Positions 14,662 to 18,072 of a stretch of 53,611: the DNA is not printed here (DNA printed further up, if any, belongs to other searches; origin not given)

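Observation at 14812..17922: Giant PyrK: a methylase-like Zn-ribbon module and an unknown middle region fused in-frame to the DHODH-1B electron-transfer subunit and coupled to pyrD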

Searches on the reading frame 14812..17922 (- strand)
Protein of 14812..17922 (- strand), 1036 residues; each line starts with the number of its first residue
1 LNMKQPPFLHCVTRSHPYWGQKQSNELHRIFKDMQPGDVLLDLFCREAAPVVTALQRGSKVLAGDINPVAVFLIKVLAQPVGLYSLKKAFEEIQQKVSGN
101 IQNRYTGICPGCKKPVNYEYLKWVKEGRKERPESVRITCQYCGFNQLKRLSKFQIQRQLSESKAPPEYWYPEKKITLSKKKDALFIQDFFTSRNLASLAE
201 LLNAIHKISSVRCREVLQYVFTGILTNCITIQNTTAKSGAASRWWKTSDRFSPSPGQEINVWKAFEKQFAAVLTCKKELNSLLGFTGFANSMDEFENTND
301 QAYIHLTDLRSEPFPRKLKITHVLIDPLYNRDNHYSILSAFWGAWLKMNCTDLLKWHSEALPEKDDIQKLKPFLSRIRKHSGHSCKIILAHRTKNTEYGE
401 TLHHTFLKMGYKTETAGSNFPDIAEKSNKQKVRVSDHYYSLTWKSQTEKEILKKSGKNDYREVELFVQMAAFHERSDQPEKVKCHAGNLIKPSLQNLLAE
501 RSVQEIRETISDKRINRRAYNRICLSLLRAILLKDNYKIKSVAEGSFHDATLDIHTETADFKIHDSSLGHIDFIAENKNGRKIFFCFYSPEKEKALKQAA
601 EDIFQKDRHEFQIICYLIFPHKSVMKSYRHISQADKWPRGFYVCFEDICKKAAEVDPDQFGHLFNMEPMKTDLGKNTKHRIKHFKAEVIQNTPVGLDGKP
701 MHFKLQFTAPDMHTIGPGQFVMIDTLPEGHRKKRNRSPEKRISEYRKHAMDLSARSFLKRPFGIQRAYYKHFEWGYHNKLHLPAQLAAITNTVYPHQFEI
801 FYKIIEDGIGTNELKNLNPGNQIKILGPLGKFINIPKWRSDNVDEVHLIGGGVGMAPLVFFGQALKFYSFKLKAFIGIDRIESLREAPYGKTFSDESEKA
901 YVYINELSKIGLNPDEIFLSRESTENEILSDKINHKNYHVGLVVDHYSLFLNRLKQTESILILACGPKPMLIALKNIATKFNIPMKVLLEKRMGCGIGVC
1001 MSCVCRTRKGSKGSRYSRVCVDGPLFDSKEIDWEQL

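Call 3: search_protein_families(library=pfam, proteins=[window:14812-17922:-], max_evalue=1)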
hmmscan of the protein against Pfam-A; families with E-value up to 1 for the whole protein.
window:14812-17922:- (1036 aa): 6 families
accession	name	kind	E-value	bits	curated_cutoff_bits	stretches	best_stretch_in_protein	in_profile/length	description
PF10418.14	DHODB_Fe-S_bind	-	6.7e-15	55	23.9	1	990-1031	1-40/41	Iron-sulfur cluster binding domain of dihydroorotate dehydrogenase B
PF00970.30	FAD_binding_6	-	0.00016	22.4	21.1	1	797-832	62-97/99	Oxidoreductase FAD-binding domain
PF02475.24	TRM5-TYW2_MTfase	-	0.013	15.9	28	1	17-75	17-77/164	TRM5/TYW2 methyltransferase domain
PF24042.1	DUF7351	-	0.033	14.4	31.2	1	87-145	47-103/177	Domain of unknown function (DUF7351)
PF00175.26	NAD_binding_1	-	0.13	13.3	22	1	848-971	1-104/109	Oxidoreductase NAD-binding domain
PF18073.7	Zn_ribbon_LapB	-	0.42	10.8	25.7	0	99-113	7-21/28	Rubredoxin metal binding domain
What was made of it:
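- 14815..15882 (-): Module 3, residues 681-1036: PyrK (FNR-like FAD/NAD module plus C-terminal [2Fe-2S] domain) with two clade-specific insertions in the FAD barrel. PF10418 E 6.7e-15 and PF00970 (call 3).
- On DHODH class-1B PyrK: PF10418 55 bits (gathering threshold 23.9), E 6.7e-15 (call 3). PF00970 22.4 bits (gathering threshold 21.1) (call 3).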

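Call 4: search_protein_families(library=ncbifam, proteins=[window:14812-17922:-], max_evalue=1)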
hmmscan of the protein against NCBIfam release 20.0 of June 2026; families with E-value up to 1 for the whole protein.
window:14812-17922:- (1036 aa): 21 families
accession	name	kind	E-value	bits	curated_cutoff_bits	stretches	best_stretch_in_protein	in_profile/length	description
NF000799.0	PRK00054.1-4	equivalog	2.7e-28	98.8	314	2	960-1031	188-256/258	dihydroorotate dehydrogenase electron transfer subunit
NF000798.0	PRK00054.1-3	equivalog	1.2e-26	93.9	219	2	953-1031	169-242/244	dihydroorotate dehydrogenase electron transfer subunit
NF004862.0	PRK06222.1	subfamily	2.9e-20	72.9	220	1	805-1036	64-253/281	sulfide/dihydroorotate dehydrogenase-like FAD/NAD-binding protein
NF000796.0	PRK00054.1-1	equivalog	9.3e-19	67.6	224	2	951-1031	162-235/254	dihydroorotate dehydrogenase electron transfer subunit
NF000797.0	PRK00054.1-2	equivalog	8.7e-18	64.5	270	2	958-1029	194-263/267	dihydroorotate dehydrogenase electron transfer subunit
NF009414.0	PRK12778.1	equivalog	2.4e-15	55.9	1103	2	940-1035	164-252/752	bifunctional dihydroorotate dehydrogenase B NAD binding subunit/NADPH-dependent glutamate synthase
NF006220.0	PRK08345.1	subfamily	4e-12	46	395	1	808-1027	81-283/294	cytochrome-c3 hydrogenase subunit gamma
NF009413.0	PRK12775.1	equivalog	2.2e-07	29.1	1895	1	956-1036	178-253/1006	putative trifunctional 2-polyprenylphenol hydroxylase/glutamate synthase subunit beta/ferritin domain-containing protein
NF040830.1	sulfhyd_ShyC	equivalog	2.6e-07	30.1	600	1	956-1027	208-277/288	NAD(P)-dependent hydrogenase/sulfhydrogenase 2 subunit gamma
NF040835.1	sulfhyd_HydG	equivalog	5e-07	29.3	650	2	964-1028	219-281/292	NADPH-dependent hydrogenase/sulfhydrogenase 1 subunit gamma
NF058606.1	GlBtMonoRdsGbcB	equivalog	8.1e-07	28.2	500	1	794-907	72-177/362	glycine betaine monooxygenase reductase subunit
TIGR02911.1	sulfite_red_B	equivalog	3.3e-05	23.1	288.6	1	934-1027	167-252/261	anaerobic sulfite reductase subunit AsrB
NF009415.0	PRK12779.1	equivalog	4.3e-05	21.6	1519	1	962-1035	850-922/944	putative bifunctional glutamate synthase subunit beta/2-polyprenylphenol hydroxylase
NF047732.1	tRNAMtaseTrm5bMeth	equivalog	0.00014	21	500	1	18-91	180-249/337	tRNA (guanine(37)-N1)-methyltransferase Trm5b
NF004470.0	PRK05802.1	equivalog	0.00032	19.8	313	1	948-1022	243-319/330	sulfide/dihydroorotate dehydrogenase-like FAD/NAD-binding protein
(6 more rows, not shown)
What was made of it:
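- On DHODH class-1B PyrK: The best score is NF000799 at 98.8 bits against a cut-off of 314 (call 4).
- The PyrK part is divergent and stays far below the NCBIfam PyrK equivalog cut-offs (98.8 bits against 314; call 4).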

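Call 5: search_solved_structures(query=window:14812-17922:-, max_evalue=1, show_alignments=2)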
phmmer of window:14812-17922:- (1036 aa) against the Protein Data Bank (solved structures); distinct sequences matched with E-value up to 1: 70 (the best 60 are shown).
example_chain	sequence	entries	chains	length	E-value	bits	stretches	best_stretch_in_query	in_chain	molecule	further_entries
1ep1_B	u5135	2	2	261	1e-13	53.1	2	946-1031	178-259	DIHYDROOROTATE DEHYDROGENASE B (PYRK SUBUNIT)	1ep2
1ep3_B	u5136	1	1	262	1e-13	53.1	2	946-1031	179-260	DIHYDROOROTATE DEHYDROGENASE B (PYRK SUBUNIT)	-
5ksw_B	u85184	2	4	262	6.4e-13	50.5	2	799-878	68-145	Dihydroorotate dehydrogenase B (NAD(+)), electron transfer subunit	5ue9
4ylf_A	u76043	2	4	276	1.7e-07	32.5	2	961-1036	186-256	Dihydroorotate dehydrogenase B (NAD(+)), electron transfer subunit homolog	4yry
5jca_S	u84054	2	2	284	4.2e-07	31.2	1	960-1036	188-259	NADH-dependent Ferredoxin:NADP Oxidoreductase (NfnI) subunit beta | NADH-dependent Ferredoxin:NADP Oxidoreductase subunit beta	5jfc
5vj7_B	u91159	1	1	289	1.6e-05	26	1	961-1036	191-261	Ferredoxin-NADP(+) reductase subunit alpha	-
9nez_C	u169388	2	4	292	2.8e-05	25.2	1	960-1027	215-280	Sulfhydrogenase 1 subunit gamma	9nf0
2xnc_A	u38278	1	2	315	3.4e-05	24.9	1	800-868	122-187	FERREDOXIN--NADP REDUCTASE, LEAF ISOZYME, CHLOROPLASTIC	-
2eix_A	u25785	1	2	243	0.00084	20.3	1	797-865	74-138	NADH-cytochrome b5 reductase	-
3mhp_A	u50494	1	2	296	0.00099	20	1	807-868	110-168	Ferredoxin--NADP reductase, leaf isozyme, chloroplastic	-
4af6_A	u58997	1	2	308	0.001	20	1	807-869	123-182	FERREDOXIN--NADP REDUCTASE, LEAF ISOZYME, CHLOROPLASTIC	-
1qg0_A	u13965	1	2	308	0.0011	19.9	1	807-868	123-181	PROTEIN (FERREDOXIN:NADP+ REDUCTASE)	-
1qfy_A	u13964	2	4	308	0.0011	19.9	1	807-868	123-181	PROTEIN (FERREDOXIN: NADP+ REDUCTASE) | PROTEIN (FERREDOXIN:NADP+ REDUCTASE)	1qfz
1qga_A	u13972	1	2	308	0.0011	19.9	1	807-868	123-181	PROTEIN (FERREDOXIN:NADP+ REDUCTASE)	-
4af7_A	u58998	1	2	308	0.0012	19.7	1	807-867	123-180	FERREDOXIN--NADP REDUCTASE, LEAF ISOZYME, CHLOROPLASTIC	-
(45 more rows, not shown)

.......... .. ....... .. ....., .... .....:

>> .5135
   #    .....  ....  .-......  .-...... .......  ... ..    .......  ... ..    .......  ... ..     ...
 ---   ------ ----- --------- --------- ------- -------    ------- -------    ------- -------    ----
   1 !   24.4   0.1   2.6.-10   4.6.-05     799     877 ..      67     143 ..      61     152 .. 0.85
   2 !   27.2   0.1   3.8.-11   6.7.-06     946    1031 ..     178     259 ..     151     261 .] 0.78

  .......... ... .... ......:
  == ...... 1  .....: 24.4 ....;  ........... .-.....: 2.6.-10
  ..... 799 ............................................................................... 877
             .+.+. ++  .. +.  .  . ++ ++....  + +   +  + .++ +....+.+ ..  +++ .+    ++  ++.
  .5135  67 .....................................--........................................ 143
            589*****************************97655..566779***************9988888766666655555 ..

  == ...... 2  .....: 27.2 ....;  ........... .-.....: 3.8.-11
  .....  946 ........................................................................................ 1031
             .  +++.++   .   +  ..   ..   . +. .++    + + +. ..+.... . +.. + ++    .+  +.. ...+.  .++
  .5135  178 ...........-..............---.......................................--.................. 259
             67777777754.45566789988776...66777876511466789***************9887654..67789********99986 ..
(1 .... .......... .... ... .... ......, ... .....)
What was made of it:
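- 14815..15882 (-): PDB 1ep1_B/5ksw_B by sequence (call 5).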

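Call 27: find_homologous_proteins(query=A2, max_evalue=1e-20)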
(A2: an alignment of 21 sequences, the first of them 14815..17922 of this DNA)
Query A2 (21 sequences) (1036 aa, profile of the alignment): 4 proteins with E <= 1e-20 among 8000 candidates.
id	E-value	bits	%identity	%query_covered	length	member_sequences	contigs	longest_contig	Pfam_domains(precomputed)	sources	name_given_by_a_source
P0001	0.0e+0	1409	100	100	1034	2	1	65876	PF10418.15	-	-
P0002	0.0e+0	1405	77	100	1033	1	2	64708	PF10418.15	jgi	-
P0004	1.4e-42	164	22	33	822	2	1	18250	PF03602.22,PF02086.22,PF01170.25,PF01555.25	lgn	-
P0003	4.9e-39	152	26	34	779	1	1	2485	PF01170.25,PF27126.1,PF01555.25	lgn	-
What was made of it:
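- Tried and rejected: The word-indexed homologue search with the family profile returned nothing new (call 27).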

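Call 42: predict_structure(alignment_id=A2)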
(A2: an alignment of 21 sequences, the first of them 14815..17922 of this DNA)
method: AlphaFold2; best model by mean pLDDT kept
length: 1036 residues; sequences in the alignment: 21
mean_pLDDT: 78.2   pTM: 0.54
mean pLDDT of the five models: 78.2, 77.1, 74.9, 74.7, 72.1
residues with pLDDT >= 90: 297; 70-90: 480; 50-70: 148; < 50: 111
segments of 3 or more residues with pLDDT < 50: 1-4, 178-182, 232-253, 330-332, 358-361, 422-432, 446-454, 556-558, 667-677, 734-755, 887-889, 992-1002
pLDDT, mean of each block of 10 residues (from residue 1): 52 69 65 87 79 88 86 89 93 95 91 91 75 90 91 87 88 64 67 92 96 95 83 42 42 66 93 89 86 89 83 77 75 64 83 51 65 82 82 68 81 75 41 65 59 58 91 87 87 83 90 92 92 91 84 56 76 92 93 89 86 93 90 89 93 85 58 43 90 74 89 85 81 48 43 49 86 85 89 92 70 86 87 82 90 81 91 84 50 58 85 90 61 81 90 79 86 91 87 41 61 67 82 72
secondary structure, 60 per line:
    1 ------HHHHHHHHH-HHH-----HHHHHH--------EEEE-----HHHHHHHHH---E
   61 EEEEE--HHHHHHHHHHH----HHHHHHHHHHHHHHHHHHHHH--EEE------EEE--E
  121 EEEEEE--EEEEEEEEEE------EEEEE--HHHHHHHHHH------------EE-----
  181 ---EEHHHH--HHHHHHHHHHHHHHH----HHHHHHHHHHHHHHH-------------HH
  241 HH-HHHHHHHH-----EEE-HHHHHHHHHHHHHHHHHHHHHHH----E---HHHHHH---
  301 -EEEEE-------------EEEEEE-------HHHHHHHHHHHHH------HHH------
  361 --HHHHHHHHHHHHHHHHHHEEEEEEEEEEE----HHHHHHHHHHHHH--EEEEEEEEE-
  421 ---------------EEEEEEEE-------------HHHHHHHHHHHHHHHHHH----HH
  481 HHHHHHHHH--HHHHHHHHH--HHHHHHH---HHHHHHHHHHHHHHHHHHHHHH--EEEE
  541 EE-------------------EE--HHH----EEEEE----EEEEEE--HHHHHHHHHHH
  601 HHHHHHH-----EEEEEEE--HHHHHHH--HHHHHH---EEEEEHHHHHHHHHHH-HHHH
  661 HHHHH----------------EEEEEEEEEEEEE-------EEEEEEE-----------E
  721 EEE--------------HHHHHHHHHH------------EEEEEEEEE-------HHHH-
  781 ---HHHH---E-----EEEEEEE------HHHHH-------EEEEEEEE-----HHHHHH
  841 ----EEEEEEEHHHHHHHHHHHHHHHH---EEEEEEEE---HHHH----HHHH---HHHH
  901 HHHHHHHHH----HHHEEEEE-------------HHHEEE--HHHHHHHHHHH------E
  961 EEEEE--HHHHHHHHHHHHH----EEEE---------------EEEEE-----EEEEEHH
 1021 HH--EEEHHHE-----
elements in order (helices of 4 or more, strands of 3 or more residues): H7-15 H25-30 E39-42 H48-56 E60-65 H68-78 H83-103 E106-108 E115-117 E120-126 E129-138 E145-149 H152-161 H186-189 H192-206 H211-225 H239-242 H244-251 E257-259 H261-283 H292-297 E302-306 E320-325 H333-345 H363-380 E381-391 H396-408 E411-419 E436-443 H457-474 H479-489 H492-500 H503-509 H513-534 E537-542 E573-577 E582-587 H590-607 E613-619 H622-628 H631-636 E640-644 H645-655 H657-665 E682-694 E702-708 E720-723 H738-747 E760-768 H776-779 H784-787 E797-803 H810-814 E822-829 H835-840 E845-851 H852-867 E871-878 H882-885 H890-893 H897-909 E917-921 E938-940 H943-953 E960-965 H968-980 E985-988 E1004-1008 E1014-1018 H1019-1022 E1025-1027

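Call 48: fold_search(model_id=the predicted structure, library=pdb)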
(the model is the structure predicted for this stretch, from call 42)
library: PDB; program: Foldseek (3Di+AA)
matches with E <= 10: 1063; with E <= 0.001: 119
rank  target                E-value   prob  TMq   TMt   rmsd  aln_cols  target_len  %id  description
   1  5ksw_B                1.7e-12  1.00  0.21  0.74   5.3       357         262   18  DHODB-I74D mutant (released 2016-08-03)
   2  5jca_S                9.7e-12  1.00  0.21  0.71   5.8       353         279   20  NADP(H) bound NADH-dependent Ferredoxin:NADP Oxidoreductase (NfnI) from Pyrococcus furiosus (released 2017-04-12)
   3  1ep1_B                1.3e-11  1.00  0.19  0.67   6.0       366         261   19  CRYSTAL STRUCTURE OF LACTOCOCCUS LACTIS DIHYDROOROTATE DEHYDROGENASE B (released 2001-01-17)
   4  9nf0_C                2.9e-10  1.00  0.19  0.61   8.7       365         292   16  Structure of the NADPH-bound Pyrococcus furiosus SHI complex (released 2025-07-09)
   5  4ylf_A                5.7e-10  1.00  0.20  0.67   5.7       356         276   20  Insights into flavin-based electron bifurcation via the NADH-dependent reduced ferredoxin-NADP oxidoreductase structur (released 2015-07-08)
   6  4ylf_C                2.9e-09  1.00  0.18  0.62   7.1       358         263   19  Insights into flavin-based electron bifurcation via the NADH-dependent reduced ferredoxin-NADP oxidoreductase structur (released 2015-07-08)
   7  2xnc_A                1.3e-08  1.00  0.17  0.54   8.2       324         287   19  Crystal structure of an engineered Ferredoxin NADP reductase (FNR) from Pisum sativum (released 2011-02-23)
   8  5vj7_B                1.5e-08  1.00  0.20  0.66   7.4       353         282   14  Ferredoxin NADP Oxidoreductase (Xfn) (released 2017-07-19)
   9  2r6h_C                1.8e-08  1.00  0.17  0.52  10.6       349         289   16  Crystal structure of the domain comprising the NAD binding and the FAD binding regions of the NADH:ubiquinone oxidored (released 2007-09-11)
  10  2r6h_A                2.0e-08  1.00  0.18  0.55  10.5       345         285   16  Crystal structure of the domain comprising the NAD binding and the FAD binding regions of the NADH:ubiquinone oxidored (released 2007-09-11)
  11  6mv2                  2.1e-08  1.00  0.19  0.49   9.2       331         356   15  2.05A resolution structure of the CS-b5R domains of human Ncb5or (NADP+ form) (released 2019-07-17)
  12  2xnc_B                2.5e-08  1.00  0.18  0.54   8.3       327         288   19  Crystal structure of an engineered Ferredoxin NADP reductase (FNR) from Pisum sativum (released 2011-02-23)
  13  4wqm                  2.6e-08  1.00  0.16  0.48   7.4       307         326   16  Structure of the toluene 4-monooxygenase NADH oxidoreductase T4moF, K270S K271S variant (released 2015-09-09)
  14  6mv1                  4.4e-08  1.00  0.18  0.48   9.2       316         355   16  2.15A resolution structure of the CS-b5R domains of human Ncb5or (NAD+ form) (released 2019-07-17)
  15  7qty                  5.4e-08  1.00  0.16  0.51  11.6       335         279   18  X-ray structure of FAD domain of NqrF of Klebsiella pneumoniae (released 2022-02-09)
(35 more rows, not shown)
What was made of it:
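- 14815..15882 (-): Foldseek 5ksw_B TM 0.74 (call 48).
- On DHODH class-1B PyrK: Foldseek 5ksw_B E 1.7e-12, TM 0.74 (call 48).
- Checked: The PyrK part is real: PF10418 E 6.7e-15; PDB 1ep1_B/5ksw_B by sequence (calls 3, 5); Foldseek 5ksw_B E 1.7e-12 with TM 0.74 (call 48).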
